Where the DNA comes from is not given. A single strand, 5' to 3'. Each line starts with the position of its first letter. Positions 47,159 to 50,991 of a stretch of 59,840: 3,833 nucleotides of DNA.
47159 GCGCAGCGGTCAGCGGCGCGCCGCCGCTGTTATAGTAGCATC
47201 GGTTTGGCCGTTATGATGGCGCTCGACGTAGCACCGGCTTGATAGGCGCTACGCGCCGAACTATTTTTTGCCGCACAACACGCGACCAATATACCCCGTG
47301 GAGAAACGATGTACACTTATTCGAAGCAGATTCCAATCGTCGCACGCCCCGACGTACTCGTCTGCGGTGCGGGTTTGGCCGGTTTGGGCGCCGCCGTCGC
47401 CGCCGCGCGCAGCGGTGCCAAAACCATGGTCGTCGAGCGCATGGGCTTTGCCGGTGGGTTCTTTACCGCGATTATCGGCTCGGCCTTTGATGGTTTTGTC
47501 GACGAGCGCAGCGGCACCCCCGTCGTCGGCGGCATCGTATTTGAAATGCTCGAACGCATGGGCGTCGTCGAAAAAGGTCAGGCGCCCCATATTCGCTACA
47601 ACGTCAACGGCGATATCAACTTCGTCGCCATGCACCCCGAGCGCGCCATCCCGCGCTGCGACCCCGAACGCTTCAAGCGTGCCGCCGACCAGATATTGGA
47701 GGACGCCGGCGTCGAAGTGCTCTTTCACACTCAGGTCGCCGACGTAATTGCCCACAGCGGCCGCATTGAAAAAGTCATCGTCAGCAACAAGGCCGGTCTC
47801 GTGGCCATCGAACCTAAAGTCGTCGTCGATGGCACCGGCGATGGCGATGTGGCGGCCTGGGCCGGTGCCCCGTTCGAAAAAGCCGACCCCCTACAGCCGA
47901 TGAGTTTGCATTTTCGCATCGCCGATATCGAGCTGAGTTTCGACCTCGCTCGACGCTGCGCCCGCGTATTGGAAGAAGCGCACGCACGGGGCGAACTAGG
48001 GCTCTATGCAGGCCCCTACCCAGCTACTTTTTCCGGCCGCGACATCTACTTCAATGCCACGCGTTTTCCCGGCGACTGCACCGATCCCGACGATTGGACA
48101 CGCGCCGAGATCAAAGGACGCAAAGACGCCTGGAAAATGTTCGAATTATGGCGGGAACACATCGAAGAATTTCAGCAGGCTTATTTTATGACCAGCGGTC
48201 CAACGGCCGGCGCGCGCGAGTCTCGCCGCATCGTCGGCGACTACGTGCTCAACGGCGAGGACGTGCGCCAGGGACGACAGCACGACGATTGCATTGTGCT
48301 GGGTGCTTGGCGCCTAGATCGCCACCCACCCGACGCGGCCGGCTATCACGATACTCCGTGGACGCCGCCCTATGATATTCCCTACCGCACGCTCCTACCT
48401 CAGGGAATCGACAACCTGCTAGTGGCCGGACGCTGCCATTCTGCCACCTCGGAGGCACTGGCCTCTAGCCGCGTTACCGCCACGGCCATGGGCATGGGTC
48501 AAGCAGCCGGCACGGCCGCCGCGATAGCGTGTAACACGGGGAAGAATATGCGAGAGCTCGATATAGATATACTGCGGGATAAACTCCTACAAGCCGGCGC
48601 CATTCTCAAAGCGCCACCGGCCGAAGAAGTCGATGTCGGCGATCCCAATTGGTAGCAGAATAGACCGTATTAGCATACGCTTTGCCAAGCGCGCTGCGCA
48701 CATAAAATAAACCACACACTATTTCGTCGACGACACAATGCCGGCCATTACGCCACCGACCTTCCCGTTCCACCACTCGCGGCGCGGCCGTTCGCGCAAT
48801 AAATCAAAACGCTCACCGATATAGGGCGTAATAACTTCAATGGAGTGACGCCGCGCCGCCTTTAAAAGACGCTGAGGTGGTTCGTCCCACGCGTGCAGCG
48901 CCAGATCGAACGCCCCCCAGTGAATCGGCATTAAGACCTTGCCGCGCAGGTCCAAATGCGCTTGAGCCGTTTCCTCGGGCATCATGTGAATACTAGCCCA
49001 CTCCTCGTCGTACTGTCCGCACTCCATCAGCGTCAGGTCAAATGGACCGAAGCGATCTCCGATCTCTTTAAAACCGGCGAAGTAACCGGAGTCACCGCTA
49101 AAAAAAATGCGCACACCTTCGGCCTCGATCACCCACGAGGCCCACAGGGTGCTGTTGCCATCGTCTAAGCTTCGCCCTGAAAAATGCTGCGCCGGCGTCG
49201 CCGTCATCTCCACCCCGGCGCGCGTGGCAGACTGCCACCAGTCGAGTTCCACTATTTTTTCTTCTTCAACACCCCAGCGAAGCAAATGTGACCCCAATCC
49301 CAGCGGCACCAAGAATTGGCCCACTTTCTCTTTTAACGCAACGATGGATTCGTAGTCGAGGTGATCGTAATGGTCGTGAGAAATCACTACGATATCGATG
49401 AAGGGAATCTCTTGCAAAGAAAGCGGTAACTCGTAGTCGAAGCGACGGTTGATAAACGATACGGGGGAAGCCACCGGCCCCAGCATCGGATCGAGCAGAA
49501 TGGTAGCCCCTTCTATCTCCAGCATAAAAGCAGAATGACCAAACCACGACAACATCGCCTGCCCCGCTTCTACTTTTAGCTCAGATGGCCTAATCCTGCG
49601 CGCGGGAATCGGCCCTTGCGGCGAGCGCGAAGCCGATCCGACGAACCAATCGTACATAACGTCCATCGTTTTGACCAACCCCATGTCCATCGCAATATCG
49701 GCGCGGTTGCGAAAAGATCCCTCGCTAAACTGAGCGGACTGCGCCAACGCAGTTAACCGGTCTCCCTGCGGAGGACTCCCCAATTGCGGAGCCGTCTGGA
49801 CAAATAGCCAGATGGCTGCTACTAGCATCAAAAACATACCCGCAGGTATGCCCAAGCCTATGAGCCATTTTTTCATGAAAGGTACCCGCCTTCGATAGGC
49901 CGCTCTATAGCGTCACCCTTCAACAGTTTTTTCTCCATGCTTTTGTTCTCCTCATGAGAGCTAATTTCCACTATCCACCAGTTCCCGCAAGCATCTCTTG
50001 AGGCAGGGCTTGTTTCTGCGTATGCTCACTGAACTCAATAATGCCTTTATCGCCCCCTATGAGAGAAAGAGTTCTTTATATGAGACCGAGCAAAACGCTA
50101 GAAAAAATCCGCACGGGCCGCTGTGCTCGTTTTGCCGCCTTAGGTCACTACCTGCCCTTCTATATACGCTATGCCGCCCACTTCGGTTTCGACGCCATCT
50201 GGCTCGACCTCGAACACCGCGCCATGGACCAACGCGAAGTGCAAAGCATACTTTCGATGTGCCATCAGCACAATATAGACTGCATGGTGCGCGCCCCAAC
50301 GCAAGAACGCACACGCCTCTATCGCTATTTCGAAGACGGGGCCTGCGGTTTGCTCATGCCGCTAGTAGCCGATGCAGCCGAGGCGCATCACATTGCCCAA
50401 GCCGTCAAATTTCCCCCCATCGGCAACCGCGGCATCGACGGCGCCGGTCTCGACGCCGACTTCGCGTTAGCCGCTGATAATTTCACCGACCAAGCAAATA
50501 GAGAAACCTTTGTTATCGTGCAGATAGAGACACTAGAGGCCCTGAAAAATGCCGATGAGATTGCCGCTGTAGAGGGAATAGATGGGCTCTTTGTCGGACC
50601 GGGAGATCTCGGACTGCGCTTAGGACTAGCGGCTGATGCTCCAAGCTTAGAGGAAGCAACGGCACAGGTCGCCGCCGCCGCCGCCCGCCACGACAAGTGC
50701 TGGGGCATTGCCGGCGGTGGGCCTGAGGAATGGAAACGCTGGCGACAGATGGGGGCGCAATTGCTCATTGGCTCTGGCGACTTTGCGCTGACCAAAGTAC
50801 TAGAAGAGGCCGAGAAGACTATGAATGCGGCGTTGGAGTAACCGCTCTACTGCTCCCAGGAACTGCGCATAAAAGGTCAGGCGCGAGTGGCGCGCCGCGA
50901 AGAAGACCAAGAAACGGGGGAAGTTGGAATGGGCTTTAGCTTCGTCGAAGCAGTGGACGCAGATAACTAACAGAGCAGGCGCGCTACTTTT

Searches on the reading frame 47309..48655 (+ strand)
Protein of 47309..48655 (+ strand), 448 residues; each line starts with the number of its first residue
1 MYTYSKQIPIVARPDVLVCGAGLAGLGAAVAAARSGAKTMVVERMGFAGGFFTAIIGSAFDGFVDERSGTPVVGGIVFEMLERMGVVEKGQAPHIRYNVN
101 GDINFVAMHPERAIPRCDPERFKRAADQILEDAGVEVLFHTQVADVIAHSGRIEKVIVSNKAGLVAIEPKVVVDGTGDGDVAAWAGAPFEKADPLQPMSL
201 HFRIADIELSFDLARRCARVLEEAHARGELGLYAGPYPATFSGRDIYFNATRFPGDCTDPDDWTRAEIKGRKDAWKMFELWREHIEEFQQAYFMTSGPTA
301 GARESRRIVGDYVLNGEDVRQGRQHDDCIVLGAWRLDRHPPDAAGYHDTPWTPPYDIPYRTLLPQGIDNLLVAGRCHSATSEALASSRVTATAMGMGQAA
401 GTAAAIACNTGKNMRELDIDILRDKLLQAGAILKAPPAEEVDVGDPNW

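Call 10: search_protein_families(library=pfam, proteins=[window:47309-48655:+], max_evalue=0.001)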
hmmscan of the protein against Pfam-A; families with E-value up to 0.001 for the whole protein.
window:47309-48655:+ (448 aa): 8 families
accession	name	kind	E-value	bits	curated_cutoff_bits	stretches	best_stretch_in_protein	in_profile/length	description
PF12831.13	FAD_oxidored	-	3.4e-102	343.3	27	1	15-426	1-416/416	FAD dependent oxidoreductase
PF01266.30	DAO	-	3.4e-07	30.5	27.9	1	15-48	1-35/353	FAD dependent oxidoreductase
PF00890.30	FAD_binding_2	-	5.9e-07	29.5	20.4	1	15-50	1-36/414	FAD binding domain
PF07992.20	Pyr_redox_2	-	1.1e-06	28.8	26.1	0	15-44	2-31/291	Pyridine nucleotide-disulphide oxidoreductase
PF00070.33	Pyr_redox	-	4.1e-05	24.5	22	0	16-46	2-32/82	Pyridine nucleotide-disulphide oxidoreductase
PF01134.28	GIDA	-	0.00018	21.1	22.1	1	15-166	1-141/391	Glucose inhibited division protein A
PF01946.23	Thi4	-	0.00055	19.7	26.2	0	4-64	8-68/235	Thi4 family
PF01494.25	FAD_binding_3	-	0.00074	19.3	22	0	15-45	3-33/349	FAD binding domain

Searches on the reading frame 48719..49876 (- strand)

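Call 10: search_protein_families(library=pfam, proteins=[window:48719-49876:-], max_evalue=0.001)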
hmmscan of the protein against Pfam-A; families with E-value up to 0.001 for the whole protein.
window:48719-49876:- (385 aa): 2 families
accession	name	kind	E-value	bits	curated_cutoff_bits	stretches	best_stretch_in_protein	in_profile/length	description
PF12706.13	Lactamase_B_2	-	5.8e-45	153.8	27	1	125-320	2-200/200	Beta-lactamase superfamily domain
PF13483.12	Lactamase_B_3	-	6.8e-16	59.1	24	1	109-319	2-160/160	Beta-lactamase superfamily domain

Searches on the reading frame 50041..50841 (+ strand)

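Call 10: search_protein_families(library=pfam, proteins=[window:50041-50841:+], max_evalue=0.001)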
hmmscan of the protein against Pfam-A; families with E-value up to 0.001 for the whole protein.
window:50041-50841:+ (266 aa): 1 family
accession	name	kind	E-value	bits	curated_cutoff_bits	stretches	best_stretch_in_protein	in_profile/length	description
PF03328.21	HpcH_HpaI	-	8.4e-24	84.5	25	1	41-215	13-181/221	HpcH/HpaI aldolase/citrate lyase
